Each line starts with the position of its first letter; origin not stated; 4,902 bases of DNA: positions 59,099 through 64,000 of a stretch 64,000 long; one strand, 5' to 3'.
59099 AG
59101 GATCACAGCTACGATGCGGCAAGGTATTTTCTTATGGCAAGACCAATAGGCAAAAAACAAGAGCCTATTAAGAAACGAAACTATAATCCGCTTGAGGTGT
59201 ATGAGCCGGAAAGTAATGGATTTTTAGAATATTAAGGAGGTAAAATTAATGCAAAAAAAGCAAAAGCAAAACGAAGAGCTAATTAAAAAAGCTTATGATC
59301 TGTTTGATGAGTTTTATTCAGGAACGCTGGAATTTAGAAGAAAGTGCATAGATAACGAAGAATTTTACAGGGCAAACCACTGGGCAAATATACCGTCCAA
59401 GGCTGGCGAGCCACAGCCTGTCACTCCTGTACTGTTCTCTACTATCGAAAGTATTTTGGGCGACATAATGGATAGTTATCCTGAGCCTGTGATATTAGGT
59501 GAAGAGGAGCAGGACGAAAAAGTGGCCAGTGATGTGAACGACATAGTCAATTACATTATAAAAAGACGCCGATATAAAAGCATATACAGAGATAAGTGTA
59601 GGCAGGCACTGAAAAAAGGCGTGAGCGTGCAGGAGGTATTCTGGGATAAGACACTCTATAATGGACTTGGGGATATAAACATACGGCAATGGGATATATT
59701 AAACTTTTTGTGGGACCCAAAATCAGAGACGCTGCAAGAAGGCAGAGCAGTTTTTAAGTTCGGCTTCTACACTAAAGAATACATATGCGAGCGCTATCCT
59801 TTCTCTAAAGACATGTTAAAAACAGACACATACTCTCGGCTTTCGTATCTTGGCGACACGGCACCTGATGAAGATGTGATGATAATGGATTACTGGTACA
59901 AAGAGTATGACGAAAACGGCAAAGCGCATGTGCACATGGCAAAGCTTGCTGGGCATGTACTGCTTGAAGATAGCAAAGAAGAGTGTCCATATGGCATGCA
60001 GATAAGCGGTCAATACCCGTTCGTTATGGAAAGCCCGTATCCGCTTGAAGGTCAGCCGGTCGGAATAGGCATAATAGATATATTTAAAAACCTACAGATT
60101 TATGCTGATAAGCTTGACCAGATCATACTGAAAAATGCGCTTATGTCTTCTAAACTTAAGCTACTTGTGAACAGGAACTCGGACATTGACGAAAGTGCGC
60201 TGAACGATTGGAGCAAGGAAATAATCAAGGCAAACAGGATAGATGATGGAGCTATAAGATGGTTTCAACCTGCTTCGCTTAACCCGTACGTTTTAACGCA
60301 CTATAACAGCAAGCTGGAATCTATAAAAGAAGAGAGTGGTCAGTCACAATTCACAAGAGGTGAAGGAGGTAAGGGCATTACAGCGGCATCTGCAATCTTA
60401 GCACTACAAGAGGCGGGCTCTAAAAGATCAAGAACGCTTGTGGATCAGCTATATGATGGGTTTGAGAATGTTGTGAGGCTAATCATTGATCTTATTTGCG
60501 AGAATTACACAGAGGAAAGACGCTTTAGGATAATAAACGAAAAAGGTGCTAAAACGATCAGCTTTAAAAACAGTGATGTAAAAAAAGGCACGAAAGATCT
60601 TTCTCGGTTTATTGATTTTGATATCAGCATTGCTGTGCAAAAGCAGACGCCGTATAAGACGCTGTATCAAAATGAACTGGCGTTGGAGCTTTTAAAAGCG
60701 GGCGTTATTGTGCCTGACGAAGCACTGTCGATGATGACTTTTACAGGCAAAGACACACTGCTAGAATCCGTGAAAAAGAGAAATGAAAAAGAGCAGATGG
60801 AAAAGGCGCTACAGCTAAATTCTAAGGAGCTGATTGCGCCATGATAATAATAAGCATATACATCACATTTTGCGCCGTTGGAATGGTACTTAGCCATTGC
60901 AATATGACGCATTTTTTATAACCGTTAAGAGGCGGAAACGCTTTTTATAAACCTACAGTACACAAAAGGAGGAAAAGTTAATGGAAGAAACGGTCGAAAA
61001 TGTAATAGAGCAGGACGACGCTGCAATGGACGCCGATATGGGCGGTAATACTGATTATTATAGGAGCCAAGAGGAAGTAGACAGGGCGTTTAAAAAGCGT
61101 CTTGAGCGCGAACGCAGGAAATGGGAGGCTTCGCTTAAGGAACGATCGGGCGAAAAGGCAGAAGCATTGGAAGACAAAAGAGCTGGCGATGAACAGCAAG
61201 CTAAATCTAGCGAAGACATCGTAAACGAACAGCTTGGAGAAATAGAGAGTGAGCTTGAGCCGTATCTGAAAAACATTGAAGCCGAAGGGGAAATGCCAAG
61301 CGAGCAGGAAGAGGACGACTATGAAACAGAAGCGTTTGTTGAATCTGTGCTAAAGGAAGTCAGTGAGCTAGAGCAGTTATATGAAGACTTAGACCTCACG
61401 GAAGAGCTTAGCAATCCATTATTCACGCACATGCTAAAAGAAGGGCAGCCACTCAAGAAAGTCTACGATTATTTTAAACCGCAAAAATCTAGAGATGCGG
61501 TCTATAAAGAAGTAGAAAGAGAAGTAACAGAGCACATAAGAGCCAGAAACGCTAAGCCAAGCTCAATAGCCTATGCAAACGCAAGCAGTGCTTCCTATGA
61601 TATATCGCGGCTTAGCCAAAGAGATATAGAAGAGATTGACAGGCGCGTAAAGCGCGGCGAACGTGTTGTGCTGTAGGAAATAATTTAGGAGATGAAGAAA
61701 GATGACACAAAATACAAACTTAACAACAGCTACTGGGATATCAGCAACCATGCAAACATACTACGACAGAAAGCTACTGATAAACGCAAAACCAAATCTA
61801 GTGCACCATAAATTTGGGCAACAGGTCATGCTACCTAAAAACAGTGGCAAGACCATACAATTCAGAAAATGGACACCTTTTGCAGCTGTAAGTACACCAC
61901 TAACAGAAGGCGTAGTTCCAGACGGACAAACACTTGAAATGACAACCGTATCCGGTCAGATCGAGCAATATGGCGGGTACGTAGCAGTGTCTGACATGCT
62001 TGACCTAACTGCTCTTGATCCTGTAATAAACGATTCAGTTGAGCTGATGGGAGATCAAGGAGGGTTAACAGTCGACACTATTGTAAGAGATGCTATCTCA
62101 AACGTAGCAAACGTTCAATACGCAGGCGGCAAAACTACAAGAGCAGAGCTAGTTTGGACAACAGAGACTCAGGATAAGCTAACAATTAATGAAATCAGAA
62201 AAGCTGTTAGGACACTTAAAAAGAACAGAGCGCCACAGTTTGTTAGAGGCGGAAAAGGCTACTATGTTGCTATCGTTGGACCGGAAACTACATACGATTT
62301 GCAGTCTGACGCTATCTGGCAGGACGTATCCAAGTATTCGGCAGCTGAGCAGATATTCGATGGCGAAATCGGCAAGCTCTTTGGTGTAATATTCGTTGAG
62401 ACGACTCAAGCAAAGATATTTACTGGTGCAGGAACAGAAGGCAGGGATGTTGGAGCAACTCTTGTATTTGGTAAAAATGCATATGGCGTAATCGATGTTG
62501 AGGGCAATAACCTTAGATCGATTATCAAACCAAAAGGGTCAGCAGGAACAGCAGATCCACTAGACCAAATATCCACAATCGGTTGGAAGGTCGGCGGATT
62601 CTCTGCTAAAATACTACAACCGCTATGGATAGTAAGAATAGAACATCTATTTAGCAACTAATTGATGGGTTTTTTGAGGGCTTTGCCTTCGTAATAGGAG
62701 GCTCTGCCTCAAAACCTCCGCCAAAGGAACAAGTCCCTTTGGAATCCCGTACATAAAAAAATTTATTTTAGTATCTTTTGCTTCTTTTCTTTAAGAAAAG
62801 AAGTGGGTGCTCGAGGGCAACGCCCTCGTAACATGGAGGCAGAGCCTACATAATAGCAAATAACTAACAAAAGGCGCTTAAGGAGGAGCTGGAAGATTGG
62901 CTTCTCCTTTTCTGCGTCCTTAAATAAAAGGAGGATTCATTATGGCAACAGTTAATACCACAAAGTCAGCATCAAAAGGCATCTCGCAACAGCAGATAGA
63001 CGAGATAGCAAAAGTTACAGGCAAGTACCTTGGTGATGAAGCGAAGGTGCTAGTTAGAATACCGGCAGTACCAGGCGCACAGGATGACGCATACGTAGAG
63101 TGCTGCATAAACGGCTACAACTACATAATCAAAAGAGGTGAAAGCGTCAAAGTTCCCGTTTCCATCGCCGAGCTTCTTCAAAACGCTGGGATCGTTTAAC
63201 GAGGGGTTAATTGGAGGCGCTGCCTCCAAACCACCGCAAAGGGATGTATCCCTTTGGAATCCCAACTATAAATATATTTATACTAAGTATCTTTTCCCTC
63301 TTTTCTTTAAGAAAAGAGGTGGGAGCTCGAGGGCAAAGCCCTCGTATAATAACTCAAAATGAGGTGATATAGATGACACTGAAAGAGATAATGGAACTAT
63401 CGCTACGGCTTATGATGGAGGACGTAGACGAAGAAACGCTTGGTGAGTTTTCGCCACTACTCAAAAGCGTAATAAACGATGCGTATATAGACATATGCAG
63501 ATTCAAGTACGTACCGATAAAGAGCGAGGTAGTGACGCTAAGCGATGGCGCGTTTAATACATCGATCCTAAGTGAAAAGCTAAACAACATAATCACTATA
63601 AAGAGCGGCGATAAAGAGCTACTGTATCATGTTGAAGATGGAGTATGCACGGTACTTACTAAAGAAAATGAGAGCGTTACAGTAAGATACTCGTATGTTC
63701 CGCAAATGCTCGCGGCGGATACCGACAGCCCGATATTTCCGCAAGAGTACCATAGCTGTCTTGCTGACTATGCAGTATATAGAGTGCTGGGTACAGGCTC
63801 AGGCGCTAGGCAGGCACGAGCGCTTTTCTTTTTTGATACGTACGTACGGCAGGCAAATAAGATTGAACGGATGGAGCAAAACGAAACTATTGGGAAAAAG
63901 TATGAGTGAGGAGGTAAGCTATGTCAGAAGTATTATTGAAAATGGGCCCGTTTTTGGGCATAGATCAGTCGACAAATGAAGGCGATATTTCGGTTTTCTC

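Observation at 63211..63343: Modular multi-hairpin intergenic repeat (family 1) with compensatory stem changes; at least 13 copies in 64 kb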

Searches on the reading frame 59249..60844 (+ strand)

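Call 9: search_protein_families(library=pfam, proteins=[window:59249-60844:+])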
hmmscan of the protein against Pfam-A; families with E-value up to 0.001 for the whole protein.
window:59249-60844:+ (531 aa): 2 families
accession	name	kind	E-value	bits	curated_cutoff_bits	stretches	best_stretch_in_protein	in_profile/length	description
PF16510.12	P22_portal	-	1.6e-36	126.5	26.1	1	18-518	3-562/594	Phage P22-like portal protein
PF23899.1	SU10_portal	-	1.1e-15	57.6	30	1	205-431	269-489/593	Phage SU10 portal protein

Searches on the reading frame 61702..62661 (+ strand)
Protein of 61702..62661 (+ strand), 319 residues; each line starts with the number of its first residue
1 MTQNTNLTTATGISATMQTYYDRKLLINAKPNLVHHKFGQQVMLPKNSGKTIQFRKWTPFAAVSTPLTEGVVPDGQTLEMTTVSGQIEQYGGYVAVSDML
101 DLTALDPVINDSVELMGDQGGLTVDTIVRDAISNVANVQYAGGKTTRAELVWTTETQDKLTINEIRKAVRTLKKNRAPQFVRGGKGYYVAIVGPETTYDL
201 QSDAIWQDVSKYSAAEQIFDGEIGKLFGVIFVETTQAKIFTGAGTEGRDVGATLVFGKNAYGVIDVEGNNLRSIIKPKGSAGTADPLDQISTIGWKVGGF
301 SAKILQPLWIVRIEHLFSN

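Call 9: search_protein_families(library=pfam, proteins=[window:61702-62661:+])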
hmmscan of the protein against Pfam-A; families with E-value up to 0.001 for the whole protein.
window:61702-62661:+ (319 aa): 2 families
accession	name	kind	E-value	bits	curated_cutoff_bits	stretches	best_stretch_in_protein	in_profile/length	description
PF13252.12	Phage_capsid_3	-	2e-07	30.7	23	1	139-244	170-283/376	Phage capsid protein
PF25209.1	Phage_capsid_4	-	3.9e-07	31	27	1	48-307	37-256/262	Phage capsid protein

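Call 41: find_related_loci(query=window:61702-62661:+, collection=viral_contigs, flank=4000)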
Query window:61702-62661:+ (319 aa) in viral_contigs; peptide patterns used: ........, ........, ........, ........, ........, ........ (x = any residue, [..] = any of these).
4 stretches matched a pattern; 2 encode a relative of the query (tblastn E <= 1e-3); 2 distinct loci.
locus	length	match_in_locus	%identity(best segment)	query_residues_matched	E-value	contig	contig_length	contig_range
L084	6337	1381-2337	90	1-319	0e+0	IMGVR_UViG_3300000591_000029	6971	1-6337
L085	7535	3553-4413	51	21-314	4e-85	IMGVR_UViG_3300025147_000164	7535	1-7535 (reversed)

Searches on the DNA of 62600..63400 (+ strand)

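Call 29: search_rna_families(source=window, start=62600, end=63400, threshold=evalue, max_evalue=10)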
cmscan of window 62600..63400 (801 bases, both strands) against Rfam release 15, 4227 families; matches with E-value up to 10: 7.
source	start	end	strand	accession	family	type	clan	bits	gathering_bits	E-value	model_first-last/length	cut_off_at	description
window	62869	62974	+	RF00614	SNORA11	Gene; snRNA; snoRNA; HACA-box;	-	19.7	36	0.18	1-129/129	no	Small nucleolar RNA SNORA11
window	62637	62714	+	RF02071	STnc280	Gene; sRNA;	-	18.1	80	2.3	1-83/83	no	Salmonella enterica sRNA STnc280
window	63158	63271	-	RF02937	Clostridiales-2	Gene; sRNA;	-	17.6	58.6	0.27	1-82/82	no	Clostridiales-2 RNA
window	62755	62913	+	RF01859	Phe_leader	Cis-reg; leader;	-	17.1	55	5.2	1-125/125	no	Phenylalanine leader peptide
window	62732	62844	+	RF03005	lysM-TM7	Cis-reg;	-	15.9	61.5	4.1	1-138/138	no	lysM-TM7 RNA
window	62670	62806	+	RF02998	IS605-orfB-II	Gene; sRNA;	-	15.7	88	6.7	1-155/155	no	IS605-orfB-II RNA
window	62880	62909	+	RF03831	mir-627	Gene; miRNA;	-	15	86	5.7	30-59/87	no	mir-627 microRNA precursor family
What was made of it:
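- Closest known: IS200/IS605-derived palindrome-associated elements. Different: The Rfam family IS605-orfB-II scores 15.7 bits against a gathering score of 88 (call 29).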

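Call 74: search_dna_similar(query=window:63205-63355:+, collection=phages, mode=distant, max_evalue=0.01)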
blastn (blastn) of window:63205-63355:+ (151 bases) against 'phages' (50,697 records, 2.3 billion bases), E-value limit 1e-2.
No match.

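Call 75: search_dna_similar(query=window:63205-63355:+, collection=plasmids, mode=distant, max_evalue=0.01)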
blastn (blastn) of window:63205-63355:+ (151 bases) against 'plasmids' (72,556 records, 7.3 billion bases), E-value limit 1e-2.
No match.
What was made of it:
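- Tried and rejected: BLAST finds no match in the phage or plasmid collections (calls 74, 75).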

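Call 78: search_rna_families(source=window, start=63150, end=63360, threshold=evalue, max_evalue=10, show_alignments=2)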
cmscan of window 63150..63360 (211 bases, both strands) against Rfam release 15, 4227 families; matches with E-value up to 10: 9.
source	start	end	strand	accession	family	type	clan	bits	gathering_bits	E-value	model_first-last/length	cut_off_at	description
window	63280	63360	-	RF02902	AaHKsRNA22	Gene; sRNA;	-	17.9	39.8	0.25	15-101/101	5'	Aggregatibacter sRNA 22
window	63240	63323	+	RF01749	pan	Cis-reg;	-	17.7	36.2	0.77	1-92/92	no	pan motif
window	63158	63271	-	RF02937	Clostridiales-2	Gene; sRNA;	-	17.6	58.6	0.071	1-82/82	no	Clostridiales-2 RNA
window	63213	63234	+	RF01785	blv_FSE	Cis-reg; frameshift_element;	-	14.3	34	2.9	1-27/27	no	ribosomal frameshift site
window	63291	63325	+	RF00884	MIR815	Gene; miRNA;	-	13.4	63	7.6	1-81/81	no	MIR815 microRNA precursor family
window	63211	63255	+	RF02985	ftsZ-DE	Gene; sRNA;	-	13.2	72.2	3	1-69/69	no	ftsZ-DE RNA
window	63251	63329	+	RF02759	LasI_thermometer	Cis-reg; thermoregulator;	-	12.5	76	7.8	1-110/110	no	LasI 5' UTR ROSE like thermometer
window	63331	63358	+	RF02448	SpR20_sRNA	Gene; sRNA;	-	12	45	4.1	1-45/45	no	Streptococcus sRNA SpR20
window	63271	63324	+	RF02431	SpF22_sRNA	Gene; sRNA;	-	11.2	55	8.7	82-133/140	no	Streptococcus sRNA SpF22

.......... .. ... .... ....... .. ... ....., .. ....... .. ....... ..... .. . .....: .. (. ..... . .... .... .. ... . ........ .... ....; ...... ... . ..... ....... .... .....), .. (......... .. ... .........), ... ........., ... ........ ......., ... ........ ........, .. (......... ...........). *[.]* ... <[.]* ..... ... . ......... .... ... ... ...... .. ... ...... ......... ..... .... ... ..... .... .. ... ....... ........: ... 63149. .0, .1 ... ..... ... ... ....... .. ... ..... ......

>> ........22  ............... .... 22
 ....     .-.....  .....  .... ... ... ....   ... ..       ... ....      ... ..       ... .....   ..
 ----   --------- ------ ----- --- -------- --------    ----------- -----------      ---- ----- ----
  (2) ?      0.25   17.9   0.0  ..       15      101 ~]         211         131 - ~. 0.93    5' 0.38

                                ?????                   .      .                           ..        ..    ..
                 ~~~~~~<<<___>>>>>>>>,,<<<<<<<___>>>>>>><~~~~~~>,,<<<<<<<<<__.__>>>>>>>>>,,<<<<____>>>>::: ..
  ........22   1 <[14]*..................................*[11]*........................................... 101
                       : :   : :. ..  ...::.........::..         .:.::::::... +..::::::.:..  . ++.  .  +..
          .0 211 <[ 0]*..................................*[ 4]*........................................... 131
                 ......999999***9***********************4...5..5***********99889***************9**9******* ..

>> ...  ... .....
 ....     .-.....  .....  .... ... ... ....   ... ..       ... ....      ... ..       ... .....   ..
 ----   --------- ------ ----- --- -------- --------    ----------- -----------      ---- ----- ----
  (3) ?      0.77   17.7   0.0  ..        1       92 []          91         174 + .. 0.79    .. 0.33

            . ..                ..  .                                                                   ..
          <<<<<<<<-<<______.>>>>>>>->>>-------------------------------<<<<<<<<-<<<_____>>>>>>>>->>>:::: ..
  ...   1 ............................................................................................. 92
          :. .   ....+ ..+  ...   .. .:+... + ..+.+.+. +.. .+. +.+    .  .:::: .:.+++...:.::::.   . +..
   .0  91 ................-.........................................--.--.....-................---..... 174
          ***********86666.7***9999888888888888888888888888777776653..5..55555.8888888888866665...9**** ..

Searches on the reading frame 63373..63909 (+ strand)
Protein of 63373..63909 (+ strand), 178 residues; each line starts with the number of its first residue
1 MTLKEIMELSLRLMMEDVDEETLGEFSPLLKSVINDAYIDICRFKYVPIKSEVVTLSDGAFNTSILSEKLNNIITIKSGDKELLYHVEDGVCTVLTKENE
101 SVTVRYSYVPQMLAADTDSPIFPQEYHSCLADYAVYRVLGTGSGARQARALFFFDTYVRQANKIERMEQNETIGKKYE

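Call 9: search_protein_families(library=pfam, proteins=[window:63373-63909:+])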
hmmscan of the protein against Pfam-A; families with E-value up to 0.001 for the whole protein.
window:63373-63909:+ (178 aa): 1 family
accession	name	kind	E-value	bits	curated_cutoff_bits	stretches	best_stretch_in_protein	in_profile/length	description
PF24175.2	SU10_adaptor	-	6.6e-10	40.2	27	1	101-166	116-183/194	SU10 adaptor protein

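Call 80: find_encoding_contigs(protein=window:63373-63909:+, flank=10000, max_places=3)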
Protein window:63373-63909:+ (178 aa): 6 contigs read that carry it; 3 places shown.
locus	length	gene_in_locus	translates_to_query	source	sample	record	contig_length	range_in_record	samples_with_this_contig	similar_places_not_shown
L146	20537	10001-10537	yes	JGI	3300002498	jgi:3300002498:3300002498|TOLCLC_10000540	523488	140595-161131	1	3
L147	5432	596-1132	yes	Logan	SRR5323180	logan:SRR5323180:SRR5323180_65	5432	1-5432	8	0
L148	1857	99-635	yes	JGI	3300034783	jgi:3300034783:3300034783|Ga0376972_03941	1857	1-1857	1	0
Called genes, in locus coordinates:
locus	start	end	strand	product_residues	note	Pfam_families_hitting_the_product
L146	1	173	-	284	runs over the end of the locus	PF01522:Polysacc_deac_1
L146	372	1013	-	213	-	PF02517:Rce1-like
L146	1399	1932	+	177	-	-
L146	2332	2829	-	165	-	PF13560:HTH_31, PF01381:HTH_3, PF12844:HTH_19, PF13443:HTH_26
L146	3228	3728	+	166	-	-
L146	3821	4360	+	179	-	PF03592:Terminase_2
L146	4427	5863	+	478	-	PF03237:Terminase_6N, PF04466:Terminase_3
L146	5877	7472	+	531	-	PF16510:P22_portal, PF23899:SU10_portal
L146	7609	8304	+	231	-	-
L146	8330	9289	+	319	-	PF25209:Phage_capsid_4, PF13252:Phage_capsid_3 (weak)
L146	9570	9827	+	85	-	-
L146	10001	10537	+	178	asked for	PF24175:SU10_adaptor (weak)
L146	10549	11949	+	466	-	-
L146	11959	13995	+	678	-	-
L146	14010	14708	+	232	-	PF01471:PG_binding_1 (faint), PF25588:DUF7934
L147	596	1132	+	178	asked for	PF24175:SU10_adaptor (weak)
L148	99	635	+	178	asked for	PF24175:SU10_adaptor (weak)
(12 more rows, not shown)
